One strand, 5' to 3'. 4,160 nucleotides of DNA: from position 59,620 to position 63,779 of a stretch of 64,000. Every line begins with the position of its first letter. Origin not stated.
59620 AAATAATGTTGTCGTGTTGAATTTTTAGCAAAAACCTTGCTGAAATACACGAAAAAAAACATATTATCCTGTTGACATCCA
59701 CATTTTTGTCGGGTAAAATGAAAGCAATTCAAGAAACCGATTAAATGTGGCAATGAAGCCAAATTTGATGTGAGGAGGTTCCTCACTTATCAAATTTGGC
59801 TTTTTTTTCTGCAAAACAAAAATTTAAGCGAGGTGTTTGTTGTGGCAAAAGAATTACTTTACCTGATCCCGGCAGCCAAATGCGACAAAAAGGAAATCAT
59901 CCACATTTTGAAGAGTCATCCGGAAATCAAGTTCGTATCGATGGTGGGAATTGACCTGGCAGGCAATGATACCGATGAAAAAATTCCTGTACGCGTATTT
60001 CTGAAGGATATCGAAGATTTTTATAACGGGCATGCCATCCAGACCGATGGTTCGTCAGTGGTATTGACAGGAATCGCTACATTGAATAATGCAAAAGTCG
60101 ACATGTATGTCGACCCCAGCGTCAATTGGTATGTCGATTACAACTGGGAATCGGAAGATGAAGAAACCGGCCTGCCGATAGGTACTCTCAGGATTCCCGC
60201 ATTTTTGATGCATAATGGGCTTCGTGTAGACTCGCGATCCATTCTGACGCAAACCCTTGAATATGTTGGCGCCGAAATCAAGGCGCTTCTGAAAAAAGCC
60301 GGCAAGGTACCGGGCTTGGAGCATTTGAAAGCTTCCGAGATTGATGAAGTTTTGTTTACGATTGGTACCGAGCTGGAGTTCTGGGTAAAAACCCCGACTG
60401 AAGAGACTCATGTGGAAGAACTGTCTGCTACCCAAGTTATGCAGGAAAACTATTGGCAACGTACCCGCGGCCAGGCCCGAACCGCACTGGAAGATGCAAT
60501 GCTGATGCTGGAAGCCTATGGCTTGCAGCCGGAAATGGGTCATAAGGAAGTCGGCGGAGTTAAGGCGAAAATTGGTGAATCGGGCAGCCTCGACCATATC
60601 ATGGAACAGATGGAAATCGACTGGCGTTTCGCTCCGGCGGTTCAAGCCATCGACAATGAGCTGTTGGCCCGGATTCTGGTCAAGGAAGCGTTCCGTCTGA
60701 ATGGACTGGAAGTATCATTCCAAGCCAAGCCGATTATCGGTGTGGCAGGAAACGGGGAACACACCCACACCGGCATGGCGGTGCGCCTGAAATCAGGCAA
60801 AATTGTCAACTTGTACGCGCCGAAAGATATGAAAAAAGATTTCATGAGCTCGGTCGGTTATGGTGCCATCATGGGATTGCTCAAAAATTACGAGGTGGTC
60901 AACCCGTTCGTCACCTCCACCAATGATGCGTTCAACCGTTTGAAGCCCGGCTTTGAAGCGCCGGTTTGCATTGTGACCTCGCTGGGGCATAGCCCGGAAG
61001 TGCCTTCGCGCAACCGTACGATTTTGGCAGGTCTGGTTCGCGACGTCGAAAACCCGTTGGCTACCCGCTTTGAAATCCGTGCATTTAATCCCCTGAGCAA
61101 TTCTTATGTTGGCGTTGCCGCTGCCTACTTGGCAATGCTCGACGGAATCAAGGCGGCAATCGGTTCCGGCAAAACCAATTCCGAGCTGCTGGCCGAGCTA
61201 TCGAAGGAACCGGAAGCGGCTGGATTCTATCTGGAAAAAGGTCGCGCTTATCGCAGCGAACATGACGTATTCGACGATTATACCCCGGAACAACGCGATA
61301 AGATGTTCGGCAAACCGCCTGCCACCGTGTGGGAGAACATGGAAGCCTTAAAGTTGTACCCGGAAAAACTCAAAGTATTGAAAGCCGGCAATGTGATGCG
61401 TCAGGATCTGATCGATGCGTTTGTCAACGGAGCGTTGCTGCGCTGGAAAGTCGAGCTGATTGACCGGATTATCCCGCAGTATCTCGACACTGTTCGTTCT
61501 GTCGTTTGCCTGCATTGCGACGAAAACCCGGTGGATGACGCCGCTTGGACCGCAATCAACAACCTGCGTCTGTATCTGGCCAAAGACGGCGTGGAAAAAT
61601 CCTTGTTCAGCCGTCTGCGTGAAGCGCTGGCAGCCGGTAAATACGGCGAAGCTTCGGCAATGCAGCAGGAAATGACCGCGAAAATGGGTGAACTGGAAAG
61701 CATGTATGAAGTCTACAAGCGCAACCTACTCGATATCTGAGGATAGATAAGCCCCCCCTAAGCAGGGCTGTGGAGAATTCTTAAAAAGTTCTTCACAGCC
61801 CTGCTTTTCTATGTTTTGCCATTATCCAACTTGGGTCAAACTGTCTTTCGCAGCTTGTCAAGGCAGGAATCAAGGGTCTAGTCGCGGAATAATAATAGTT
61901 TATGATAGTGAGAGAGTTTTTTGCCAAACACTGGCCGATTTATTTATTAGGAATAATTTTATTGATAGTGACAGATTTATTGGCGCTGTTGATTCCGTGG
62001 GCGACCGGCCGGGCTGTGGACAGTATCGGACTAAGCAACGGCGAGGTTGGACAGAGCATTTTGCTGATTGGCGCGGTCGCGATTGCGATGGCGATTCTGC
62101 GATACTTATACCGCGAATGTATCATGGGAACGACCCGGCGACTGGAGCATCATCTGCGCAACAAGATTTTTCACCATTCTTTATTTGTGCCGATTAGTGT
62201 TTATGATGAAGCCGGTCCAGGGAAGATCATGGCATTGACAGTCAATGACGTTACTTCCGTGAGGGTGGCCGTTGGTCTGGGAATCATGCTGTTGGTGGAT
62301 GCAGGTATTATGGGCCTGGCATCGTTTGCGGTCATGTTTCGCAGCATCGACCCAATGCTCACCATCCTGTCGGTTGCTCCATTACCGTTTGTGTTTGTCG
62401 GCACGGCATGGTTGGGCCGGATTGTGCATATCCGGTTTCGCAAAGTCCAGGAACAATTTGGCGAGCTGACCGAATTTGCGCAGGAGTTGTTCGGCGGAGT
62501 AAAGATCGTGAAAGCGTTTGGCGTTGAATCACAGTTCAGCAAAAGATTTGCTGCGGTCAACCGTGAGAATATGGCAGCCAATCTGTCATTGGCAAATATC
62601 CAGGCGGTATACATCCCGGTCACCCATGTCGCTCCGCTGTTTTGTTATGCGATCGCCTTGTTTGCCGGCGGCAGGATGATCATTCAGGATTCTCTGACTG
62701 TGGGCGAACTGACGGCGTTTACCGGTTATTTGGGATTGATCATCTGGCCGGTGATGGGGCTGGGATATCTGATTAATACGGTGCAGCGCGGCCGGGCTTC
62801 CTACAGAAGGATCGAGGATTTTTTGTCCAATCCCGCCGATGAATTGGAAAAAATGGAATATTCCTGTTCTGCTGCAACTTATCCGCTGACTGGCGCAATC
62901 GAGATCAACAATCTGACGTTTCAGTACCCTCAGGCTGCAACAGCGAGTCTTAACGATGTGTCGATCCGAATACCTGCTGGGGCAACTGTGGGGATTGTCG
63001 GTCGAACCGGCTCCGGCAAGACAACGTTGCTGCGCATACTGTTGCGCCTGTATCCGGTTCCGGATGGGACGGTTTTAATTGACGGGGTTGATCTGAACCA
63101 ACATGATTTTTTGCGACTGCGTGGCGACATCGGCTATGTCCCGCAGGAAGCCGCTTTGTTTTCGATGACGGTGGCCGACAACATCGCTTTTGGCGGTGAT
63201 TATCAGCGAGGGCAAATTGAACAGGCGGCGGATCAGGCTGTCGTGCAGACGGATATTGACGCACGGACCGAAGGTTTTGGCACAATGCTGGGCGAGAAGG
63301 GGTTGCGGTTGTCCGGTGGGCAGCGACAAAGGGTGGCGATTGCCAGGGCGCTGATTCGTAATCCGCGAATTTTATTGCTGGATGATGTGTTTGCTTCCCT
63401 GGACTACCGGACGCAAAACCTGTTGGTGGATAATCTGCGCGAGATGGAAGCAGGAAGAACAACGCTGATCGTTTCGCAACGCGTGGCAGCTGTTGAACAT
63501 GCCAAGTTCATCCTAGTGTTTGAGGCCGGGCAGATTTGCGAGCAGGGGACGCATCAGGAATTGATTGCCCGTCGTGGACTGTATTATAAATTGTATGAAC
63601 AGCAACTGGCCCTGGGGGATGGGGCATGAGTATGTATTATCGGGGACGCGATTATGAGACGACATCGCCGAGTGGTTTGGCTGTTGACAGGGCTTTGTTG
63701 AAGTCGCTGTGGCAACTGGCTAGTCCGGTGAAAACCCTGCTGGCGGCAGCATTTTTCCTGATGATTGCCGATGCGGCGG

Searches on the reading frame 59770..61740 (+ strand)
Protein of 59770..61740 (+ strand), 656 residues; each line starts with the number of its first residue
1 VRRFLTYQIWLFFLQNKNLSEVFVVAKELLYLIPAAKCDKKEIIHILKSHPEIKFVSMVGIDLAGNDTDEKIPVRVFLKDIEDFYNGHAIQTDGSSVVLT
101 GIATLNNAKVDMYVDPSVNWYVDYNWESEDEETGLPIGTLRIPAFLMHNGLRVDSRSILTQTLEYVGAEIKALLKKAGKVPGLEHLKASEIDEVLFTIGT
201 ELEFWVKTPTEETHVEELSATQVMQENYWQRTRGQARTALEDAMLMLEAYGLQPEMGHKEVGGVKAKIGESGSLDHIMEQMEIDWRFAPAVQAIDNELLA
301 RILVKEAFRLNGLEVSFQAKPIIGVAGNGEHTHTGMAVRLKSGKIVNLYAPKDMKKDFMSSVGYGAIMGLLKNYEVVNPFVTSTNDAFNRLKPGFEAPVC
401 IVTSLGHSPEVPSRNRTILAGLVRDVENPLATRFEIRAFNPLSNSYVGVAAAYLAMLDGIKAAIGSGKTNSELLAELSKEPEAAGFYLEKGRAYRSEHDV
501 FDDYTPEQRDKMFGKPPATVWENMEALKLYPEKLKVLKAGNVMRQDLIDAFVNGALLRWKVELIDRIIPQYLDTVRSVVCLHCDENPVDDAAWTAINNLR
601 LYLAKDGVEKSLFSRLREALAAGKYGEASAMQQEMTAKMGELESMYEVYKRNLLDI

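Call 35: search_protein_families(library=pfam, proteins=[window:59770-61740:+])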
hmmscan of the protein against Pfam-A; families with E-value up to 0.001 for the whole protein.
window:59770-61740:+ (656 aa): 1 family
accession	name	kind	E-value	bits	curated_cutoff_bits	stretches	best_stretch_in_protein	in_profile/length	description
PF00120.29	Gln-synt_C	-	2e-33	116.4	24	1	186-480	15-284/344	Glutamine synthetase, catalytic domain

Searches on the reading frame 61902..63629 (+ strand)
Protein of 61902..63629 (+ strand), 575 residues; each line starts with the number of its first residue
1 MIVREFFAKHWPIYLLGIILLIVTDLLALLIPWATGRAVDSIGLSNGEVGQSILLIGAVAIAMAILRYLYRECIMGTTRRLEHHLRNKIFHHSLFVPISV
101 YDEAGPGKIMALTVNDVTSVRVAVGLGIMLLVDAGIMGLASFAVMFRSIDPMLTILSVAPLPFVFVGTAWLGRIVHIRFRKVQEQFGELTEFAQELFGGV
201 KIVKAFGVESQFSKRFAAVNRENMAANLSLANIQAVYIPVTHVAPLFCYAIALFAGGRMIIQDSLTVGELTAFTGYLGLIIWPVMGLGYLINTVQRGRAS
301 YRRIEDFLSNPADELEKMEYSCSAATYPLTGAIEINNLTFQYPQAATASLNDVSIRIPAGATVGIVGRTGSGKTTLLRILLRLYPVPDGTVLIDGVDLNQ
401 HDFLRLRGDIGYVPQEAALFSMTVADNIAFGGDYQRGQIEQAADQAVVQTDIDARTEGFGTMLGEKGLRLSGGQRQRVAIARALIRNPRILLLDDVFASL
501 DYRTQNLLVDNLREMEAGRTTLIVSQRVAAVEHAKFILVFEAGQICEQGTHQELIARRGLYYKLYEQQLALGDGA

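Call 35: search_protein_families(library=pfam, proteins=[window:61902-63629:+])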
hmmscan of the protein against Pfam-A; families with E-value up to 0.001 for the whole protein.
window:61902-63629:+ (575 aa): 5 families
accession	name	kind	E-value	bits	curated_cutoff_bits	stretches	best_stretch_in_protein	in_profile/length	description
PF00664.28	ABC_membrane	-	3.2e-45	155.4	28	1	15-284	2-274/274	ABC transporter transmembrane region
PF00005.33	ABC_tran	-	3.1e-31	109.2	25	1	350-497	1-136/137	ABC transporter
PF13304.12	AAA_21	-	1e-05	26.2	27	0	364-383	3-22/304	AAA domain, putative AbiEii toxin, Type IV TA system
PF02463.25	SMC_N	-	0.00019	21.4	40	0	393-535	113-206/220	RecF/RecN/SMC N terminal domain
PF13191.12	AAA_16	-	0.00037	21.5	32.6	1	360-523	24-166/167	AAA ATPase domain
